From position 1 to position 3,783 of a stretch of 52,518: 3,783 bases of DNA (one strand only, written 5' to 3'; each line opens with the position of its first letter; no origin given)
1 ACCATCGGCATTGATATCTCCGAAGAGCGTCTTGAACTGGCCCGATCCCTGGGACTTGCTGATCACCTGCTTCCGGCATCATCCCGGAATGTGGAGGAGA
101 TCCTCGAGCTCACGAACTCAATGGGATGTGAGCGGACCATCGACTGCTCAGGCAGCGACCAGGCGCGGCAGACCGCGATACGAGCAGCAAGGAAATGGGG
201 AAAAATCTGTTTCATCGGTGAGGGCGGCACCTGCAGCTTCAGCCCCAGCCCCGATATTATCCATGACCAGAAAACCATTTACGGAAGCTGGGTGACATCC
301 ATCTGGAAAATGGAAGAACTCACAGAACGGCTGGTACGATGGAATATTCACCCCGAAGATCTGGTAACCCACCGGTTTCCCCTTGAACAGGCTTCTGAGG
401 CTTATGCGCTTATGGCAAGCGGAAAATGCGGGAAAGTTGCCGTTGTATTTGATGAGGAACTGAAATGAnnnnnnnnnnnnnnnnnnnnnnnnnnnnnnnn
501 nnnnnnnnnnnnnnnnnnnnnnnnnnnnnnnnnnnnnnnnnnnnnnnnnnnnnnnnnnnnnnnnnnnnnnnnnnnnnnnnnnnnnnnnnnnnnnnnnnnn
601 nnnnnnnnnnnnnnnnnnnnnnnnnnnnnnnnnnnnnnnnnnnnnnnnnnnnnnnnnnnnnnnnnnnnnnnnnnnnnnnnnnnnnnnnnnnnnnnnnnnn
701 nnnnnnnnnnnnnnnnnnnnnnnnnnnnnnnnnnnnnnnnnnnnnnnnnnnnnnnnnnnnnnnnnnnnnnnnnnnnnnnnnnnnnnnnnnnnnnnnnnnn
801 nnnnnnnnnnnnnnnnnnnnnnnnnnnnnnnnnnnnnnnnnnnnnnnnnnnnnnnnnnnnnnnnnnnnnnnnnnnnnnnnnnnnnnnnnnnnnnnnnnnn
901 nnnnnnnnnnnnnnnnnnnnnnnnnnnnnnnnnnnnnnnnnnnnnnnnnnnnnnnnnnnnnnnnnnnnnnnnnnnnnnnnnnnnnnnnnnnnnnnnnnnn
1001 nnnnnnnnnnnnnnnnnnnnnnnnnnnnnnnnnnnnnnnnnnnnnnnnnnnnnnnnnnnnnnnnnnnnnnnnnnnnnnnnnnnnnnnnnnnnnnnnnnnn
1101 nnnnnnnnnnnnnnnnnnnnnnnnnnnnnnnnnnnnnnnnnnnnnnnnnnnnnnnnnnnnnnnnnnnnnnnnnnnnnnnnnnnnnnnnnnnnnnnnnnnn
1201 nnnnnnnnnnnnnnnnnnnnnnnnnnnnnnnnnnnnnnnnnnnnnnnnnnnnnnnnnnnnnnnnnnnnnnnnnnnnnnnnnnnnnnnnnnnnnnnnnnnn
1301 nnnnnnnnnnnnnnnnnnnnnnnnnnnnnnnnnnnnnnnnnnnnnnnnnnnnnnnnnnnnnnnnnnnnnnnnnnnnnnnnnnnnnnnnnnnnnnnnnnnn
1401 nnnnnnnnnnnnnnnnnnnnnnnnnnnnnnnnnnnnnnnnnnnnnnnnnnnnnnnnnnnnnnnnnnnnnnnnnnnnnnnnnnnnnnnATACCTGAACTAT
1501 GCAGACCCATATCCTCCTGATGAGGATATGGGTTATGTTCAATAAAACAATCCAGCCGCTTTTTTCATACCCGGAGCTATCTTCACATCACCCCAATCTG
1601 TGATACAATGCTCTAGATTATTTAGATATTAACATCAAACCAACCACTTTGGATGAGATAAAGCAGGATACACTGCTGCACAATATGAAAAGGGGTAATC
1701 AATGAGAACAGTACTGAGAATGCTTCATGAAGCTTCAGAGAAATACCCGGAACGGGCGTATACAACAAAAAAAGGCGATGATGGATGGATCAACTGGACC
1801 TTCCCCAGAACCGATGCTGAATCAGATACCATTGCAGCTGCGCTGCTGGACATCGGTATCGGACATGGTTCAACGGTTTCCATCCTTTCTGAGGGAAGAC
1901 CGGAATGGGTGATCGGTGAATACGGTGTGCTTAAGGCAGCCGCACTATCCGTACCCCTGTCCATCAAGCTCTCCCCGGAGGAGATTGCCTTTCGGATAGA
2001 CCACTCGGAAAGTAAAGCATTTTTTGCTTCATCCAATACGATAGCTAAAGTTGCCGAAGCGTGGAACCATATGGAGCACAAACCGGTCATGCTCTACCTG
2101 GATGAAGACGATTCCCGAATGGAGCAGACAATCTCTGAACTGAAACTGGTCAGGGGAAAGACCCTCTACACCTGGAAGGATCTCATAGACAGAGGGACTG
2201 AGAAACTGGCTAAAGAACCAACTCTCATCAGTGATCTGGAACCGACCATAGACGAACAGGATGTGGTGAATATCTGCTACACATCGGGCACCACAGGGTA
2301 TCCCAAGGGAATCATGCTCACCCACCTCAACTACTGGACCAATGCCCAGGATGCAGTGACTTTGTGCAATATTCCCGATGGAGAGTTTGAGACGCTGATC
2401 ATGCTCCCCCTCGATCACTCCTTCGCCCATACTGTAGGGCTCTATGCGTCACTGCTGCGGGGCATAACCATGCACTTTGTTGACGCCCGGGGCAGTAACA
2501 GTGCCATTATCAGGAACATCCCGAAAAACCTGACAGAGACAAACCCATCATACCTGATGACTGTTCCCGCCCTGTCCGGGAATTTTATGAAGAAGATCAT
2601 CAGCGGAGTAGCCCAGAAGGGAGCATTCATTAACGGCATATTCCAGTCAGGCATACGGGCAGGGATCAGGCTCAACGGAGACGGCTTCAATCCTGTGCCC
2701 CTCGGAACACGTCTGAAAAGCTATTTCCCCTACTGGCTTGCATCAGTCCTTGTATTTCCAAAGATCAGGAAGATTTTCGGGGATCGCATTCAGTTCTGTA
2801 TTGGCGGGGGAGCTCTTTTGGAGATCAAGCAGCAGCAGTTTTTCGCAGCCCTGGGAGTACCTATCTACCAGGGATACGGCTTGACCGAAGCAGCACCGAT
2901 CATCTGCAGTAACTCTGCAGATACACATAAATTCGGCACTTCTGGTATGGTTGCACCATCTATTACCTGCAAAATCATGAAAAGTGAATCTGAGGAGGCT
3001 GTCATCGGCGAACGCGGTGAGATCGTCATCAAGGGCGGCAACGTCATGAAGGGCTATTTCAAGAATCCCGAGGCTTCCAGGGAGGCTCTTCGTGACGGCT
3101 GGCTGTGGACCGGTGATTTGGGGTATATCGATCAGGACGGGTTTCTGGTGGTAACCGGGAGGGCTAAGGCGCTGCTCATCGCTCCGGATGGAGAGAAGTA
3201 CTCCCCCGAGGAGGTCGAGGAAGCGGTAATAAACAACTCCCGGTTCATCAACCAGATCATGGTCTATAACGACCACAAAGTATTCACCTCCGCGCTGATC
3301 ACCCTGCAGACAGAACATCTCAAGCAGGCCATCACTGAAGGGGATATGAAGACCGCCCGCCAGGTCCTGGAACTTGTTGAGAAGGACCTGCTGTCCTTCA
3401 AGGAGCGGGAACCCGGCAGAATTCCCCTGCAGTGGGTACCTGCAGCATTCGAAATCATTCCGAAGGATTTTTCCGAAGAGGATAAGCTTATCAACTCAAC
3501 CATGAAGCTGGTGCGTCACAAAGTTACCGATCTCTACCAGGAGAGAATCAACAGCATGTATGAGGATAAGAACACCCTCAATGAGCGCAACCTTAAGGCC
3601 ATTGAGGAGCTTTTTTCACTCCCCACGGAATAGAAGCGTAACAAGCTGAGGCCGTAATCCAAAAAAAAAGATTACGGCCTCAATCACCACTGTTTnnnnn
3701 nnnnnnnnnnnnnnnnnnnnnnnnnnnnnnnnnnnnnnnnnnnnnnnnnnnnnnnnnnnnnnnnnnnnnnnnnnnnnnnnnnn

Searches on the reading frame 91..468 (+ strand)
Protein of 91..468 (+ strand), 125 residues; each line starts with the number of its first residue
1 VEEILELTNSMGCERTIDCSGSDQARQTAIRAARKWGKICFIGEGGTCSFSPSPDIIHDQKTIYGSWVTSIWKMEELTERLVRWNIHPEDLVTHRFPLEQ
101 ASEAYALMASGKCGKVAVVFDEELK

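Call 64: search_protein_families(library=pfam, proteins=[window:91-468:+], max_evalue=0.001)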
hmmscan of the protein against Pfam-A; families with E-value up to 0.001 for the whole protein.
window:91-468:+ (125 aa): 1 family
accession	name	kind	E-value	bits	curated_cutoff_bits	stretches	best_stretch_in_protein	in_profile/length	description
PF00107.32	ADH_zinc_N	-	2.4e-10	40.9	31.8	1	2-80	48-126/129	Zinc-binding dehydrogenase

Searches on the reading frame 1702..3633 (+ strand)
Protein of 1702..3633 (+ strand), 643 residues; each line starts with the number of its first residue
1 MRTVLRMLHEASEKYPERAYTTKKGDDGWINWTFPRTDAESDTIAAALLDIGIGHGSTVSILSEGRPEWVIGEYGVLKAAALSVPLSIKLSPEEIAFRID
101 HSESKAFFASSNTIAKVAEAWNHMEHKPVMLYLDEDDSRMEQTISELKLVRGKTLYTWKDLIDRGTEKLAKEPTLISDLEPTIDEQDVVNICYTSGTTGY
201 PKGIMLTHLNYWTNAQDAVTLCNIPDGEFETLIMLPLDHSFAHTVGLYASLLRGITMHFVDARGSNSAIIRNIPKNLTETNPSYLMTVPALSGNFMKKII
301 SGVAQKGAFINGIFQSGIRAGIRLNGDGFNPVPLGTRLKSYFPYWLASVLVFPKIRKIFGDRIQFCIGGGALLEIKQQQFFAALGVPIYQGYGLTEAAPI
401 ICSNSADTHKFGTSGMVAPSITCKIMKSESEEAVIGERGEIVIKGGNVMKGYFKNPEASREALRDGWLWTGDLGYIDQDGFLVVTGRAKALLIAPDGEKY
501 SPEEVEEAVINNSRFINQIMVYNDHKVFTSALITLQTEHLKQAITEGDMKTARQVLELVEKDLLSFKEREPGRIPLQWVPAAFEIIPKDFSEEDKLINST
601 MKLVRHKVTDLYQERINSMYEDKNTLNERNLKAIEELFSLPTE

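Call 4: search_protein_families(library=pfam, proteins=[window:1702-3633:+])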
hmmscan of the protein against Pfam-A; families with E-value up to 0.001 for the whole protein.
window:1702-3633:+ (643 aa): 2 families
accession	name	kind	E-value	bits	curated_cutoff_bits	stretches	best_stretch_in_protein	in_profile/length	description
PF00501.34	AMP-binding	-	6.5e-70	236.3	29.9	1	9-453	2-384/384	AMP-binding enzyme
PF23562.2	AMP-binding_C_3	-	1.3e-06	29.2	20.8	1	493-623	5-123/124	AMP-binding enzyme C-terminal domain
